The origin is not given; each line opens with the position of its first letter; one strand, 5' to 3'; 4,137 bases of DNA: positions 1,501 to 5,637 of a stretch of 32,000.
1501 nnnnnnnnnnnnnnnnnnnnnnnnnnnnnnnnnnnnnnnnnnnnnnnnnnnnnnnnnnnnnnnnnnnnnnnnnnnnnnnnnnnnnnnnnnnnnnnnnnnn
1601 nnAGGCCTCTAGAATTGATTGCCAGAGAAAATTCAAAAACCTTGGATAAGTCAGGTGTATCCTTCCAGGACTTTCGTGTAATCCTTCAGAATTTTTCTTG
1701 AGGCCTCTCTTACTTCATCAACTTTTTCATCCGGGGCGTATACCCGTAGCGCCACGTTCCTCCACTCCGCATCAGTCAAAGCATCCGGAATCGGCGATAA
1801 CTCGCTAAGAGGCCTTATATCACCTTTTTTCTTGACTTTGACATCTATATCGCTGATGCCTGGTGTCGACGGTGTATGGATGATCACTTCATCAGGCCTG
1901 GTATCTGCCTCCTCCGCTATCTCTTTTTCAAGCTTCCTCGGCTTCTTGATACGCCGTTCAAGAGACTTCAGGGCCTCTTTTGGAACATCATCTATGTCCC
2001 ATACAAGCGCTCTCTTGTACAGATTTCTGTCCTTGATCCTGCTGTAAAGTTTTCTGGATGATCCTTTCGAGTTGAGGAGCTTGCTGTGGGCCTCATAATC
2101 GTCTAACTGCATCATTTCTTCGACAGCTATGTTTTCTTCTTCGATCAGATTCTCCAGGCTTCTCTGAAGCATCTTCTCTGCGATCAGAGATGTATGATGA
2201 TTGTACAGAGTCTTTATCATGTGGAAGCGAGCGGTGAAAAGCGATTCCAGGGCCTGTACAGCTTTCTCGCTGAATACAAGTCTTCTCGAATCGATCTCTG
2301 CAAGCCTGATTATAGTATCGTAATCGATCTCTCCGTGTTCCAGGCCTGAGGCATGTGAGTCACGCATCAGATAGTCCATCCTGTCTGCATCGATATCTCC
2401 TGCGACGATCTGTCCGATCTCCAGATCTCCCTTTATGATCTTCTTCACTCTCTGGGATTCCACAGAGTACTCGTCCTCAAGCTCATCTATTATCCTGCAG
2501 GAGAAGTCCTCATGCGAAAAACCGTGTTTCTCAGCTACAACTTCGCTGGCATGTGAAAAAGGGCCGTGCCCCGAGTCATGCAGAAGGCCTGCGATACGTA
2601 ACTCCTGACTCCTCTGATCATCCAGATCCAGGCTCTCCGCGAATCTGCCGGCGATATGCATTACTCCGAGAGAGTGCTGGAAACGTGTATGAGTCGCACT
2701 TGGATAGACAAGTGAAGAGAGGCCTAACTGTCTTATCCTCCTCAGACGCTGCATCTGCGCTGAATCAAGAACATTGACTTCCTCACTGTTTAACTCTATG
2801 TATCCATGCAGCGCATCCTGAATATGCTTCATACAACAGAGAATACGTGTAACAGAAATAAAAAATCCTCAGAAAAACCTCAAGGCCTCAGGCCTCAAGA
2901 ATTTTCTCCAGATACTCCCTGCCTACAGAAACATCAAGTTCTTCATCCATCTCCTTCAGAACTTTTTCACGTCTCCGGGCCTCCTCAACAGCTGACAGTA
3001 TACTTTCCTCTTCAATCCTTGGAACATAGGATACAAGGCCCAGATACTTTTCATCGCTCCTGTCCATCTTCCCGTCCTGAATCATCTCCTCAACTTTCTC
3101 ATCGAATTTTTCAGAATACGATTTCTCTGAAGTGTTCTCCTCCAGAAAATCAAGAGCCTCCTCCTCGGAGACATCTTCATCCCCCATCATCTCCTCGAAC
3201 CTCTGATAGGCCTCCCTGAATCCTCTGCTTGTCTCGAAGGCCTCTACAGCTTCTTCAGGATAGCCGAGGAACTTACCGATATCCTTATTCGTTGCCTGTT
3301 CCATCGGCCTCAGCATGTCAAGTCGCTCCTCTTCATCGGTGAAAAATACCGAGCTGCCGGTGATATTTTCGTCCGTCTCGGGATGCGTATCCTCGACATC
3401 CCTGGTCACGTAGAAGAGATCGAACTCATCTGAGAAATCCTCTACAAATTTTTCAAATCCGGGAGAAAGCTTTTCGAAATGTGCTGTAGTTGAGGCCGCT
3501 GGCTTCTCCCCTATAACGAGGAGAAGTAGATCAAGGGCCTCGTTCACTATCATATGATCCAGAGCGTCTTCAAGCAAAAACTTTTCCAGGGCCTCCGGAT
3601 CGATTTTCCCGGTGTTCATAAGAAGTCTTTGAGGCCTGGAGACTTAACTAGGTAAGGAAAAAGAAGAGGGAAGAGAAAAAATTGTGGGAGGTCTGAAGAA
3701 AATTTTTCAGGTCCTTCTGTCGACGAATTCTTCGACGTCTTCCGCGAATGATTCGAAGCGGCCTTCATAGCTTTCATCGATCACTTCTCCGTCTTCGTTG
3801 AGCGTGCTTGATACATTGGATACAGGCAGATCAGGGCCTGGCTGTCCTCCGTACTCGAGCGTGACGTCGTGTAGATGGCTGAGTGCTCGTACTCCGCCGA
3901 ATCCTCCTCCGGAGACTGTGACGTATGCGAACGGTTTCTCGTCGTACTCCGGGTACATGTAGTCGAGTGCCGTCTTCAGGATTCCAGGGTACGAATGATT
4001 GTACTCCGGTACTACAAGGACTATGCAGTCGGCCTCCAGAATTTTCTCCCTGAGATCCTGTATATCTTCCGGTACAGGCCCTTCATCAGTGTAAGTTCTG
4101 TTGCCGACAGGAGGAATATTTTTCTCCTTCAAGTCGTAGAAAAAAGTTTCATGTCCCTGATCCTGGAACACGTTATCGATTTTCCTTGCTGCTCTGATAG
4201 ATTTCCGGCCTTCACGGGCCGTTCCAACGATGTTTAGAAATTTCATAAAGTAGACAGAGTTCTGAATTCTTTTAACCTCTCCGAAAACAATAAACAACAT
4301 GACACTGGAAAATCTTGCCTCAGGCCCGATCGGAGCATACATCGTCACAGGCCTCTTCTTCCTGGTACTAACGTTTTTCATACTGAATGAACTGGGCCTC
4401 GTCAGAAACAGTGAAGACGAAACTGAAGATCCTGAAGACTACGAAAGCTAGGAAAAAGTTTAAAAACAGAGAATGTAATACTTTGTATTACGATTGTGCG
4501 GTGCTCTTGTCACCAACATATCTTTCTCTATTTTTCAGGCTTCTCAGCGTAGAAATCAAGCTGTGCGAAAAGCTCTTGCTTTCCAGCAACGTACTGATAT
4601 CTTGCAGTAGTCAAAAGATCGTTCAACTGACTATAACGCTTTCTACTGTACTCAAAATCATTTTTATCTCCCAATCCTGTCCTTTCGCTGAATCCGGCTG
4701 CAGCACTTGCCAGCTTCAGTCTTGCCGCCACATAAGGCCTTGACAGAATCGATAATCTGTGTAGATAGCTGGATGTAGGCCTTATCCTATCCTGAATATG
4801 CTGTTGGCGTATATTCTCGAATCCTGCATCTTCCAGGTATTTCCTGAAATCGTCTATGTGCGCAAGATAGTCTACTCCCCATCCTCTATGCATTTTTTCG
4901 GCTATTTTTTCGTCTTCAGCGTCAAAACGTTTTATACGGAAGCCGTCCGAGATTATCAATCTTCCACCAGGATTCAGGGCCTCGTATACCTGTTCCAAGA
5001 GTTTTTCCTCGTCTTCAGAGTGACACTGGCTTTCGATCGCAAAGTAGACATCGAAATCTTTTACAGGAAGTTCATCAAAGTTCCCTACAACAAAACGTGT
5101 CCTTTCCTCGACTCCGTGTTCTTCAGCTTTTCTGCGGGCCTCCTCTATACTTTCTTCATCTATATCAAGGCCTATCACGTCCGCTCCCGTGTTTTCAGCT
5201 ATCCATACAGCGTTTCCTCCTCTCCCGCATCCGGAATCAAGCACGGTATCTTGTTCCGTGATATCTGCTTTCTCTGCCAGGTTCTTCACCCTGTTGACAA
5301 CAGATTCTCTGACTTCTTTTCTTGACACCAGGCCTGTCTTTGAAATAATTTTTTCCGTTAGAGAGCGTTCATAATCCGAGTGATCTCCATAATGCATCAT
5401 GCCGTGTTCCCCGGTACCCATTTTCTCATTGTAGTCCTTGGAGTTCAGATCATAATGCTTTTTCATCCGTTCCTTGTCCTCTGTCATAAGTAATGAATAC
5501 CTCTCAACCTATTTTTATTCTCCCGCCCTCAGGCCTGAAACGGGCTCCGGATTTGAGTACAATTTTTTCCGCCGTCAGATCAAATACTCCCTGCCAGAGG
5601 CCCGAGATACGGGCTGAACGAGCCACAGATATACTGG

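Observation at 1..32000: Extreme over-representation of the palindrome AGGCCT, with a mosaic distribution that marks foreign segments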

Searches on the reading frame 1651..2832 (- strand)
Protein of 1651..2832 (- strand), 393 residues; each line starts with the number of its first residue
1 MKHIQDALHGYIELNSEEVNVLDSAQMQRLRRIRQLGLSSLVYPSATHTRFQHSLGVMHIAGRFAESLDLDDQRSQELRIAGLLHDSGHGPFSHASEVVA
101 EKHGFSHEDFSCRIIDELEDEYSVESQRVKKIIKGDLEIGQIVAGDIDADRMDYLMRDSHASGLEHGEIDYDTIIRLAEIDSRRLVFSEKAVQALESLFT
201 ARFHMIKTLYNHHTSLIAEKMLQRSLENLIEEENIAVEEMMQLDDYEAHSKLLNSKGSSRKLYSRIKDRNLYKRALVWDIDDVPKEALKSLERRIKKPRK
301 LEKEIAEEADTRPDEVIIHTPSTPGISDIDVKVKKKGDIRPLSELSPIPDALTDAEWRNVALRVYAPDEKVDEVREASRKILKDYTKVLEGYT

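Call 6: search_protein_families(library=pfam, proteins=[window:1651-2832:-])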
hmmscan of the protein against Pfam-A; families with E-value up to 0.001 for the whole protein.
window:1651-2832:- (393 aa): 2 families
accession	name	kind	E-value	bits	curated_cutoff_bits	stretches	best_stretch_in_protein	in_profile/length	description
PF19276.4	HD_assoc_2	-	1.6e-53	181.9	23.1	1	169-383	1-212/222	HD associated region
PF01966.28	HD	-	2e-13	51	22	1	50-155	1-113/116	HD domain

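Call 9: find_encoding_contigs(protein=window:1651-2832:-, flank=10000, max_places=6)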
Protein window:1651-2832:- (393 aa): no gene with exactly this product is on record in the collection.

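Call 68: search_protein_families(library=ncbifam, proteins=[window:1651-2832:-], max_evalue=0.01)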
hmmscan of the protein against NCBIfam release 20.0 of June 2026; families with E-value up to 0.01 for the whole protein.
window:1651-2832:- (393 aa): 11 families
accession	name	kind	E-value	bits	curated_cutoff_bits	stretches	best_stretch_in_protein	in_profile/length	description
NF002327.0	PRK01286.1-2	equivalog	2.1e-10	40.2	393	1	47-121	73-147/345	deoxyguanosinetriphosphate triphosphohydrolase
NF002326.0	PRK01286.1-1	equivalog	3.6e-10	39.7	390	1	48-123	67-144/379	deoxyguanosinetriphosphate triphosphohydrolase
NF002829.0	PRK03007.1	equivalog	2.8e-08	33.1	385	1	20-120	39-139/425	deoxyguanosinetriphosphate triphosphohydrolase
NF002328.0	PRK01286.1-3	equivalog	6e-08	32.1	467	1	47-123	72-150/404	deoxyguanosinetriphosphate triphosphohydrolase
NF002329.0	PRK01286.1-4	equivalog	3.8e-07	29.7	494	1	22-122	49-147/342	deoxyguanosinetriphosphate triphosphohydrolase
NF002330.0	PRK01286.1-5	equivalog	5.6e-07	29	511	1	48-123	60-137/384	deoxyguanosinetriphosphate triphosphohydrolase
TIGR01353.1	dGTP_triPase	subfamily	8.8e-07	28.8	152.35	1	22-122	13-125/389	dGTP triphosphohydrolase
TIGR00488.1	TIGR00488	equivalog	0.00062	19.7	70.15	1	47-88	6-44/173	bis(5'-nucleosyl)-tetraphosphatase (symmetrical) YqeK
NF003701.1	PRK05318.1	subfamily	0.00066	18.7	383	1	18-120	24-138/426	anti-phage deoxyguanosine triphosphatase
NF041026.1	antiphage_dGTPase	exception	0.0022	17.2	400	1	47-120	50-136/425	anti-phage deoxyguanosine triphosphatase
NF053512.1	nitric_RR_NosR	exception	0.0067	15.5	400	0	46-89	188-231/422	response regulator c-di-GMP phosphodiesterase, NosR family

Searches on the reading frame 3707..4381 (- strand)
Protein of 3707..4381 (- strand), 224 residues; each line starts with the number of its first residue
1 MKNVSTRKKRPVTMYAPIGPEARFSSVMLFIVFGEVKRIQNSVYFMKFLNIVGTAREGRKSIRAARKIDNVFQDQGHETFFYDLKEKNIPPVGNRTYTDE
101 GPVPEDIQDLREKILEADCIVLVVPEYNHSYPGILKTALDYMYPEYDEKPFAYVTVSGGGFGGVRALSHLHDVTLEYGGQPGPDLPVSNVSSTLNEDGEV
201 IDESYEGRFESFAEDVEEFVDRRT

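Call 6: search_protein_families(library=pfam, proteins=[window:3707-4381:-])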
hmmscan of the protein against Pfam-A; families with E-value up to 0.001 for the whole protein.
window:3707-4381:- (224 aa): 2 families
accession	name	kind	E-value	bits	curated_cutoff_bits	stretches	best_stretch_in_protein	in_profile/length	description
PF03358.20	FMN_red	-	4.3e-32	111.2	24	1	46-181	1-139/152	NADPH-dependent FMN reductase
PF02525.22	Flavodoxin_2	-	2.9e-11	43.9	27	1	46-142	1-103/198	Flavodoxin-like fold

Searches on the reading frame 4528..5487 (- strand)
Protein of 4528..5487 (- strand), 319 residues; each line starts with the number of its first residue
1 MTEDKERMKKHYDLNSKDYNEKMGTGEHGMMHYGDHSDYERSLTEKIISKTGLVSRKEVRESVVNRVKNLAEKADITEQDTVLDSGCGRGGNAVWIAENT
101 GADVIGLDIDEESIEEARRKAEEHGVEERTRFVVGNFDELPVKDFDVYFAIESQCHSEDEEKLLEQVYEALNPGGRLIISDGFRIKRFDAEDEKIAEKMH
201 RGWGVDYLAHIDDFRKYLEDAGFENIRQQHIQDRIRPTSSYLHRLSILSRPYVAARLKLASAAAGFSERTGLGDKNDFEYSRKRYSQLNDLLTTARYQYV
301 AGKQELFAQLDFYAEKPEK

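Call 6: search_protein_families(library=pfam, proteins=[window:4528-5487:-])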
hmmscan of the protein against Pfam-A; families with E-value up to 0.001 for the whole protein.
window:4528-5487:- (319 aa): 18 families
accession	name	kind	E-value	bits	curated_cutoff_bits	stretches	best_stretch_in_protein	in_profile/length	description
PF13847.12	Methyltransf_31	-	1.7e-22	80.1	27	1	77-193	2-120/145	Methyltransferase domain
PF13649.12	Methyltransf_25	-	2.1e-20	73.6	27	1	82-175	1-97/97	Methyltransferase domain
PF08241.18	Methyltransf_11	-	2.7e-19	70.1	21.2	1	83-179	1-95/95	Methyltransferase domain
PF08242.18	Methyltransf_12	-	3e-14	54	30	1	83-177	1-98/98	Methyltransferase domain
PF13489.12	Methyltransf_23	-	5.4e-14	52.7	27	1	65-227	11-163/164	Methyltransferase domain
PF02353.26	CMAS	-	2.9e-11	43.6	27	1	55-196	39-181/273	Mycolic acid cyclopropane synthetase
PF01209.24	Ubie_methyltran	-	7.4e-11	42.3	20.1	1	77-180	46-152/233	ubiE/COQ5 methyltransferase family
PF06325.19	PrmA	-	5.3e-08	33.2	22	1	76-211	159-285/296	Ribosomal protein L11 methyltransferase (PrmA)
PF05175.20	MTS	-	1.7e-07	31.5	23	1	51-179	8-138/170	Methyltransferase small domain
PF09445.16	Methyltransf_15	-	1e-06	28.9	22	1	81-140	3-61/165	RNA cap guanine-N2 methyltransferase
PF00891.24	Methyltransf_2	-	1e-06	28.7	22.3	1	66-183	50-168/210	O-methyltransferase domain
PF03291.22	mRNA_G-N7_MeTrfase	-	2.5e-06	27.2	26.6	1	69-126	51-109/315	mRNA (guanine-N(7))-methyltransferase domain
PF13679.12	Methyltransf_32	-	7.2e-06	26.5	27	1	62-141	8-93/143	Methyltransferase domain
PF05724.17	TPMT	-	1.3e-05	25.4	26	1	62-140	21-99/218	Thiopurine S-methyltransferase (TPMT)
PF03848.20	TehB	-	0.00028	20.8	20.4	1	70-128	22-79/193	Tellurite resistance protein TehB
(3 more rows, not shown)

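Call 68: search_protein_families(library=ncbifam, proteins=[window:4528-5487:-], max_evalue=0.01)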
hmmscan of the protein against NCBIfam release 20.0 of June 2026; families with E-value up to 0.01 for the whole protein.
window:4528-5487:- (319 aa): 76 families (the best 25 are shown)
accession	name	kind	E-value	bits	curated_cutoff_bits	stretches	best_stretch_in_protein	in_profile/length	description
NF008823.0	PRK11873.1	subfamily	2.1e-18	66.8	263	1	72-234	71-234/272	arsenite methyltransferase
NF043040.1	corrin_prot_MT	hypoth_equivalog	4e-16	59.1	180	1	70-187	34-155/216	corrinoid protein-associated methyltransferase CpaM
NF045667.1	MTase_DVU1556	equivalog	4.8e-16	58.9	155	1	68-226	12-163/213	DVU_1556 family methyltransferase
NF041675.1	sarc_dimgly_tmase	equivalog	1.5e-15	57.9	550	1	67-228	54-215/278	sarcosine/dimethylglycine N-methyltransferase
NF041537.1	ArsM_AhpD_UU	exception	1.2e-13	50.6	510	1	69-227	67-226/345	arsenite methyltransferase/AhpD domain selenoprotein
NF053839.1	CPFASynBruc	equivalog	6.4e-13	48.4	600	1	60-153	156-248/410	cyclopropane fatty acid synthase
NF045823.1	PthPhpthDimycoMt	equivalog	1.1e-12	47.7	300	1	62-197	51-184/256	phthiotriol/phenolphthiotriol dimycocerosates methyltransferase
NF041536.1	ArsM_DUF2284_UU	exception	1.5e-12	46.6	575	1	74-227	72-226/459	arsenite methyltransferase/DUF2284 domain selenoprotein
NF047649.1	MTase_UXPK_star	exception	1.7e-12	47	460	1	73-195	72-197/283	methyltransferase/UXPK-star double selenoprotein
NF045825.1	FAmtase_mtf2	equivalog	2e-12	46.9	400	1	67-197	48-176/248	fatty-acid O-methyltransferase Mtf2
TIGR01983.1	UbiG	equivalog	7.2e-12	45.1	102.95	1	66-180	36-152/228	bifunctional 2-polyprenyl-6-hydroxyphenol methylase/3-demethylubiquinol 3-O-methyltransferase UbiG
TIGR02021.1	BchM-ChlM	equivalog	4.5e-11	42.6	158.9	1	73-164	50-140/218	magnesium protoporphyrin IX methyltransferase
NF040703.1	cyclopro_CfaB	exception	5.4e-11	41.9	650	1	57-191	138-274/393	C17 cyclopropane fatty acid synthase CfaB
NF041943.1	GPPMT_Stmyces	equivalog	5.5e-11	42.8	400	1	70-183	69-183/272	geranyl diphosphate 2-C-methyltransferase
TIGR01934.1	MenG_MenH_UbiE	subfamily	1.3e-10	41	158.35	1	69-182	30-144/223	ubiquinone/menaquinone biosynthesis methyltransferase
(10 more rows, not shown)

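Call 69: search_solved_structures(query=window:4528-5487:-, max_evalue=0.001)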
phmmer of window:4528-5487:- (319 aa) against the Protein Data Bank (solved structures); distinct sequences matched with E-value up to 0.001: 98 (the best 60 are shown).
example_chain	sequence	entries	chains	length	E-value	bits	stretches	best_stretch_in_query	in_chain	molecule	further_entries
8zc8_A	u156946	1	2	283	1.3e-17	67.7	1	68-186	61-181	MitM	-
21zq_A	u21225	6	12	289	1.3e-17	67.7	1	68-186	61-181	MitM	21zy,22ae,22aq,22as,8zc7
6uv6_A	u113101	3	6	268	4.8e-15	59.3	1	70-238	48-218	D-glucose O-methyltransferase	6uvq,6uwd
5gm1_A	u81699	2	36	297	5.9e-15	58.9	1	72-238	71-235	O-methylransferase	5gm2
5wp5_A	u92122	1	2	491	2.7e-14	56.8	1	66-232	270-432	Phosphomethylethanolamine N-methyltransferase 2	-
3bus_A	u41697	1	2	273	4.8e-14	56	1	72-223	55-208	Methyltransferase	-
5wp4_A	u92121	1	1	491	2e-12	50.6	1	63-233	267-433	Phosphoethanolamine N-methyltransferase 1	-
3mgg_A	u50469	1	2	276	1.3e-11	47.9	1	81-197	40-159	Methyltransferase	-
8gdu_A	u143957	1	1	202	1.3e-10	44.7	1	80-178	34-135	Methyltransferase domain-containing protein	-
6mro_A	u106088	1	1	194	2.8e-10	43.6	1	80-178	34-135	methyl transferase from Methanosarcina acetivorans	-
1wzn_A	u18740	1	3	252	3e-10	43.5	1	70-179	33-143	SAM-dependent methyltransferase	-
4ine_A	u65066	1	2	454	6.6e-10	42.4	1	73-236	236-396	Protein PMT-2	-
5fa8_A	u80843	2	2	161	1.8e-09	41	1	67-191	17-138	Ribosomal protein L11 methyltransferase, putative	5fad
4mwz_A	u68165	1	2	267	2.6e-09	40.4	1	76-233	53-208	Phosphoethanolamine N-methyltransferase, putative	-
4iv8_A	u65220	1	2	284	2.7e-09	40.4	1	78-233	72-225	Phosphoethanolamine N-methyltransferase,putative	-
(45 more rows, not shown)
